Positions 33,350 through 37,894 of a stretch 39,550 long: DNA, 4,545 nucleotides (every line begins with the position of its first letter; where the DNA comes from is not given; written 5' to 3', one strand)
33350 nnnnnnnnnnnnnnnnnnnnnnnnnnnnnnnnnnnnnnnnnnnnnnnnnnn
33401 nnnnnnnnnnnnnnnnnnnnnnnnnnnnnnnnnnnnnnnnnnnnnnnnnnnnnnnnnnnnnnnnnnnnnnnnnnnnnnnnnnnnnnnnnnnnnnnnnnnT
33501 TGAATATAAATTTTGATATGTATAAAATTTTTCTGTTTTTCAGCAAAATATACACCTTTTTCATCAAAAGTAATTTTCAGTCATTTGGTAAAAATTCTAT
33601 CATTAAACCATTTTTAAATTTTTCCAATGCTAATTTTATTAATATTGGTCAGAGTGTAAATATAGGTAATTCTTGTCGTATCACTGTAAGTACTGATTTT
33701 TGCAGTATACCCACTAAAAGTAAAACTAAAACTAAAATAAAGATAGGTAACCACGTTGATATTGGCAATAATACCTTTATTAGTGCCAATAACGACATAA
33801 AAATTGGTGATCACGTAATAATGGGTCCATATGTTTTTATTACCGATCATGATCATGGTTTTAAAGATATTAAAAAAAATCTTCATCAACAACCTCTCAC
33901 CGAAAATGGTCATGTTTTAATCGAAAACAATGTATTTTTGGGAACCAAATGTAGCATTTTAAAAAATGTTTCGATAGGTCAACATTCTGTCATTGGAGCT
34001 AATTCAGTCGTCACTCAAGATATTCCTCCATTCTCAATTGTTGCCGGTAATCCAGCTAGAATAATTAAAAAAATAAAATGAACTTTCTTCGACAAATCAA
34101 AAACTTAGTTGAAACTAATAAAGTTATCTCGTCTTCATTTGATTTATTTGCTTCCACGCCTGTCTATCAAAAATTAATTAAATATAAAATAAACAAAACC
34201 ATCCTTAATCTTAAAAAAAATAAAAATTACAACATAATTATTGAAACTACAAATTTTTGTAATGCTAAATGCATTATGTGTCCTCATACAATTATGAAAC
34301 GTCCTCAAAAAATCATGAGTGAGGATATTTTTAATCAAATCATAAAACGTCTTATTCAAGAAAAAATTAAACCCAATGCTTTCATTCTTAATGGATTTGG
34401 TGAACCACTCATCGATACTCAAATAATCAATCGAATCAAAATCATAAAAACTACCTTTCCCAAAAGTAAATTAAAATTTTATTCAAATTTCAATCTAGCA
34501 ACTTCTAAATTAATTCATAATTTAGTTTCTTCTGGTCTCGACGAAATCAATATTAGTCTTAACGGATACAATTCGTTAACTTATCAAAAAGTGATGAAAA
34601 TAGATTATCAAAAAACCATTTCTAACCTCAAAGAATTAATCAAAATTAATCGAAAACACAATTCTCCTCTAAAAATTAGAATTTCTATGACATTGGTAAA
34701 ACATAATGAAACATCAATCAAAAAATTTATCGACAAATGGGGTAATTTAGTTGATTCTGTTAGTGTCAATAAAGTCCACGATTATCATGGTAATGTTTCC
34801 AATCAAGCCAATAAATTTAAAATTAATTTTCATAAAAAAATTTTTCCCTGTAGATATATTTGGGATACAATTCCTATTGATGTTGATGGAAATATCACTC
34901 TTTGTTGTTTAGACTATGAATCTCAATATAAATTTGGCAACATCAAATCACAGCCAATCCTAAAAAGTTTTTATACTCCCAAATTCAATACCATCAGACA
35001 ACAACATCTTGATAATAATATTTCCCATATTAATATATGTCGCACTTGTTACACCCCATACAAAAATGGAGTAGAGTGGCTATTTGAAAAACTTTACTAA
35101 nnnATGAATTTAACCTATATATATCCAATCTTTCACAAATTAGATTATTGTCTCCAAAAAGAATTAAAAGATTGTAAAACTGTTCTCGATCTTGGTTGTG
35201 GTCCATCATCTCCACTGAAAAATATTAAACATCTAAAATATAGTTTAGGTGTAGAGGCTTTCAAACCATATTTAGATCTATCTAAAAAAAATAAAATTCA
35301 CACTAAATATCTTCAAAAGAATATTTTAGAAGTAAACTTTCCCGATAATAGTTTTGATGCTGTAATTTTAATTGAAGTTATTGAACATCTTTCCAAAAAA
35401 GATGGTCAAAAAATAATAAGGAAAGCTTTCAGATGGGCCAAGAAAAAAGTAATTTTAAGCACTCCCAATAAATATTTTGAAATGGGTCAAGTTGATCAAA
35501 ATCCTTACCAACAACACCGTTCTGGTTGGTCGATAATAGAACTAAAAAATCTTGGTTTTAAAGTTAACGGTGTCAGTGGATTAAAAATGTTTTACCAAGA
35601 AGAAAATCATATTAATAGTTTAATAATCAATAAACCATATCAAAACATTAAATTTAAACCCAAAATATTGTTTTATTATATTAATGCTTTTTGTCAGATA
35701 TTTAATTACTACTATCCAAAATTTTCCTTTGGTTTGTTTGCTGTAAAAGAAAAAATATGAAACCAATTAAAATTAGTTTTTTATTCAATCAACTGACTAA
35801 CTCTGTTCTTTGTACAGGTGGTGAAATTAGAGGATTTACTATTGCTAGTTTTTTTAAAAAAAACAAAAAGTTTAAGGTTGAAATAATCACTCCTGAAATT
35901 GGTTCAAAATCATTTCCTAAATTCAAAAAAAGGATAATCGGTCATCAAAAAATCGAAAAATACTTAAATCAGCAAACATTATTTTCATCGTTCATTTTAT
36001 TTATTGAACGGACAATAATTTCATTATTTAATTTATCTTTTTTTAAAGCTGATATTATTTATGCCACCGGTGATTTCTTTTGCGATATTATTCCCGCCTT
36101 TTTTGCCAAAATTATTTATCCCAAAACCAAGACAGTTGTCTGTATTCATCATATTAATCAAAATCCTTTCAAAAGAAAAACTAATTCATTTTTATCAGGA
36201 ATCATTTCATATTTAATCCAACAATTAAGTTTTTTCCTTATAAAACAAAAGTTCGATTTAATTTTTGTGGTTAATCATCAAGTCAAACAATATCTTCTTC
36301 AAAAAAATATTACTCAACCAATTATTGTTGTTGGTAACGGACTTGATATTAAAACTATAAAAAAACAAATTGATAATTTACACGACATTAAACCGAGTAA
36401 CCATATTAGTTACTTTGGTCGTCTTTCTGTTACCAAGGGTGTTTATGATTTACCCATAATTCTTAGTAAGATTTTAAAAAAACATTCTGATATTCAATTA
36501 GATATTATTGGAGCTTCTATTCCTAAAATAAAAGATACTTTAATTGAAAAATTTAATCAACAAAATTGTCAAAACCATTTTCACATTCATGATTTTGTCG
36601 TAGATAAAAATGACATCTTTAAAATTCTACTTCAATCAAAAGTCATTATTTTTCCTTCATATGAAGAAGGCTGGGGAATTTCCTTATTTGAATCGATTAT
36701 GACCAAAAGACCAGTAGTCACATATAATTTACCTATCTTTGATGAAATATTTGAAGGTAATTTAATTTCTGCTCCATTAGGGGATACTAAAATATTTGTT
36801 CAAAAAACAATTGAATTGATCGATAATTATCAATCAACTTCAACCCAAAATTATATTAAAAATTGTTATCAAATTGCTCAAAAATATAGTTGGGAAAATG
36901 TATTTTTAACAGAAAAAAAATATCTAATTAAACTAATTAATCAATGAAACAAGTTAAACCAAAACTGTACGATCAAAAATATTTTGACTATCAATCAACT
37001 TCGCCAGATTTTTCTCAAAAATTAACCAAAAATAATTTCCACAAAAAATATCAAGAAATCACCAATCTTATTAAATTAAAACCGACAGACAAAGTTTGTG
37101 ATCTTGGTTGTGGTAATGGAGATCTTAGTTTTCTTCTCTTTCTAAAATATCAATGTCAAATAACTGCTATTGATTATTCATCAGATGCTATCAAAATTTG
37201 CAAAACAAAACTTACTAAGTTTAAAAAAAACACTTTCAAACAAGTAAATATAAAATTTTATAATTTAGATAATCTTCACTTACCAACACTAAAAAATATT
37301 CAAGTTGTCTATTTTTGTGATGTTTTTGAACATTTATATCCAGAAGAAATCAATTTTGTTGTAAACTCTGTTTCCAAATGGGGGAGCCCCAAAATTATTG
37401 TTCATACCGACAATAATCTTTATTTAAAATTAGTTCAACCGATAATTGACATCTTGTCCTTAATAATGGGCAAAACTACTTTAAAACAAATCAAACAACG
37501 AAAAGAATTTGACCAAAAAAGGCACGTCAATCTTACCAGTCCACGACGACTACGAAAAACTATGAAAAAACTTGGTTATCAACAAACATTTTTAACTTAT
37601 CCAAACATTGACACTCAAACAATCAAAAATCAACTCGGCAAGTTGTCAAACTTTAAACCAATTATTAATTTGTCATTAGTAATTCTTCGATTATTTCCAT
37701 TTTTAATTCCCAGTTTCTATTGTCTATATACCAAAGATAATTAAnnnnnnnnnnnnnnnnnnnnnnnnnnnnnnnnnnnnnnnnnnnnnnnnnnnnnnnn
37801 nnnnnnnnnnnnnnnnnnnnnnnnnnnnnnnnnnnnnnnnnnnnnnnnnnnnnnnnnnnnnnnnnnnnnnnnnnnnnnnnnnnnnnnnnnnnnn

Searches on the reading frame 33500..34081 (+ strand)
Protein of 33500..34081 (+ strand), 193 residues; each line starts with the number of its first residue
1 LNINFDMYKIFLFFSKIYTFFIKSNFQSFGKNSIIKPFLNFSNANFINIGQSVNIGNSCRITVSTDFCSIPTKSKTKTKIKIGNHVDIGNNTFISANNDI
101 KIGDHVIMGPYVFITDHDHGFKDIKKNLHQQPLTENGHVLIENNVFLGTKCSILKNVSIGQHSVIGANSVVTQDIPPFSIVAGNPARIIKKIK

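Call 7: search_protein_families(library=pfam, proteins=[window:33500-34081:+], max_evalue=0.01)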
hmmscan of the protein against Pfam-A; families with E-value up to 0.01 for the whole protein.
window:33500-34081:+ (193 aa): 3 families
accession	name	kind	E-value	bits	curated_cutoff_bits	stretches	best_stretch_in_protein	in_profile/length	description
PF00132.30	Hexapep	-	6.1e-16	57.8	27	2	138-172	1-35/36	Bacterial transferase hexapeptide (six repeats)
PF14602.12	Hexapep_2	-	1.1e-06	28.7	27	1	139-173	2-34/34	Hexapeptide repeat of succinyl-transferase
PF25084.1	LbH_EIF2B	-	1.6e-06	28.5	54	1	138-173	3-38/105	EIF2B subunit epsilon LbH domain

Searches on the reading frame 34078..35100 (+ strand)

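Call 7: search_protein_families(library=pfam, proteins=[window:34078-35100:+], max_evalue=0.01)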
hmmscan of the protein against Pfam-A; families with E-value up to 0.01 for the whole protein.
window:34078-35100:+ (340 aa): 2 families
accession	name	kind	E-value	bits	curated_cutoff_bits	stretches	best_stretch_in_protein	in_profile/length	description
PF04055.27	Radical_SAM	-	1.7e-11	45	29.5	1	55-214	1-159/166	Radical SAM superfamily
PF13186.11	SPASM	-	3.6e-11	43.6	21.5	1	258-325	1-67/67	Iron-sulfur cluster-binding domain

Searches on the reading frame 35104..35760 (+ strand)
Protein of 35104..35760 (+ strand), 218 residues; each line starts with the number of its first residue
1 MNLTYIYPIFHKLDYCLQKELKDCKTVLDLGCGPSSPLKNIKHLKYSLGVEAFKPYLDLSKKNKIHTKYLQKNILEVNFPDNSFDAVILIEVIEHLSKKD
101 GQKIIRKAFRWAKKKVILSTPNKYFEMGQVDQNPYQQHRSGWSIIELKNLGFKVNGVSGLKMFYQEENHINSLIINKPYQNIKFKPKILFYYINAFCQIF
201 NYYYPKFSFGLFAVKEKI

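Call 7: search_protein_families(library=pfam, proteins=[window:35104-35760:+], max_evalue=0.01)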
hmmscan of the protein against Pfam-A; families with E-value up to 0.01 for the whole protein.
window:35104-35760:+ (218 aa): 6 families
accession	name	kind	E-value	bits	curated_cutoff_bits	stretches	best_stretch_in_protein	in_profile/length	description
PF08241.18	Methyltransf_11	-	5e-13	50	21.2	1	28-116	1-91/95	Methyltransferase domain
PF13649.12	Methyltransf_25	-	8.9e-11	42.8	27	1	27-114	1-95/97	Methyltransferase domain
PF13489.12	Methyltransf_23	-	1e-08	35.5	27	1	7-141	7-140/164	Methyltransferase domain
PF13847.12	Methyltransf_31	-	9.3e-07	29.1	27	1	23-119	3-108/145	Methyltransferase domain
PF07021.18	MetW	-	7.3e-06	26.2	21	1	18-122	8-111/193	Methionine biosynthesis protein MetW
PF08242.18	Methyltransf_12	-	2.4e-05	25.4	30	1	28-113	1-93/98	Methyltransferase domain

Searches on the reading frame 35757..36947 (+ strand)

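Call 39: search_protein_families(library=pfam, proteins=[window:35757-36947:+], max_evalue=0.1)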
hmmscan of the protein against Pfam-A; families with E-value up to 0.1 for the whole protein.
window:35757-36947:+ (396 aa): 3 families
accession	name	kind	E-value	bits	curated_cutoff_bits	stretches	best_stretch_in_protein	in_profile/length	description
PF00534.26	Glycos_transf_1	-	3e-16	59.9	26.4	1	212-361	13-160/172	Glycosyl transferases group 1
PF13692.12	Glyco_trans_1_4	-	7e-16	59.2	27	1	216-357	3-142/142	Glycosyl transferases group 1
PF20706.3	GT4-conflict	-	1.5e-05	24.6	26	1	213-321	196-309/385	Family 4 Glycosyltransferase in conflict systems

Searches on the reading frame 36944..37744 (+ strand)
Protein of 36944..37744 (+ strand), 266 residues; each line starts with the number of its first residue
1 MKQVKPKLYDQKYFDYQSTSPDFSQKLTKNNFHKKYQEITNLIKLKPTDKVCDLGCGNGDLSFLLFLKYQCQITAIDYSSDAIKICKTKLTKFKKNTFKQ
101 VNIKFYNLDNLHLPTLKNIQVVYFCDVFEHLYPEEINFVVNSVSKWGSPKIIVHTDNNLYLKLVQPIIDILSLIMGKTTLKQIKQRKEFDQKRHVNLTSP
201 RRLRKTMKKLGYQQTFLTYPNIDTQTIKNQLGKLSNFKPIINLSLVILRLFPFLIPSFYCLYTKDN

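Call 39: search_protein_families(library=pfam, proteins=[window:36944-37744:+], max_evalue=0.1)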
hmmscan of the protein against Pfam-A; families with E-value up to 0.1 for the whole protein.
window:36944-37744:+ (266 aa): 17 families
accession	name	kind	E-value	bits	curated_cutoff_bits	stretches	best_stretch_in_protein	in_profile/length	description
PF13847.12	Methyltransf_31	-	1.5e-12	47.9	27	1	47-128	3-84/145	Methyltransferase domain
PF08242.18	Methyltransf_12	-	1.2e-11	45.6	30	1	53-145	2-90/98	Methyltransferase domain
PF13649.12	Methyltransf_25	-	9.4e-11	42.7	27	1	51-145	1-91/97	Methyltransferase domain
PF13489.12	Methyltransf_23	-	1.4e-08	35.1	27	1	41-213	15-160/164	Methyltransferase domain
PF08241.18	Methyltransf_11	-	2.5e-07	31.7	21.2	1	53-135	2-75/95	Methyltransferase domain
PF02353.26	CMAS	-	5.5e-07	29.6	27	1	33-138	48-147/273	Mycolic acid cyclopropane synthetase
PF03848.20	TehB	-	1.5e-06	28.2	20.4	1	29-144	12-121/193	Tellurite resistance protein TehB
PF13679.12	Methyltransf_32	-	3.4e-06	27.5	27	1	41-98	19-82/143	Methyltransferase domain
PF05175.20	MTS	-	8.3e-06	26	23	1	46-97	30-82/170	Methyltransferase small domain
PF07021.18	MetW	-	9.7e-06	25.8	21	1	36-89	4-55/193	Methionine biosynthesis protein MetW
PF00398.26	RrnaAD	-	6.7e-05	22.6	24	1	21-130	6-96/263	Ribosomal RNA adenine dimethylase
PF01728.25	FtsJ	-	0.00023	21.6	24.1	1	35-178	8-132/181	FtsJ-like methyltransferase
PF01209.24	Ubie_methyltran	-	0.00025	20.9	20.1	1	19-115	18-112/233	ubiE/COQ5 methyltransferase family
PF08123.19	DOT1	-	0.0028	17.7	23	1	33-96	28-92/205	Histone methylation protein DOT1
PF01795.25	Methyltransf_5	-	0.0048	16.9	27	1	37-111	10-84/309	MraW methylase family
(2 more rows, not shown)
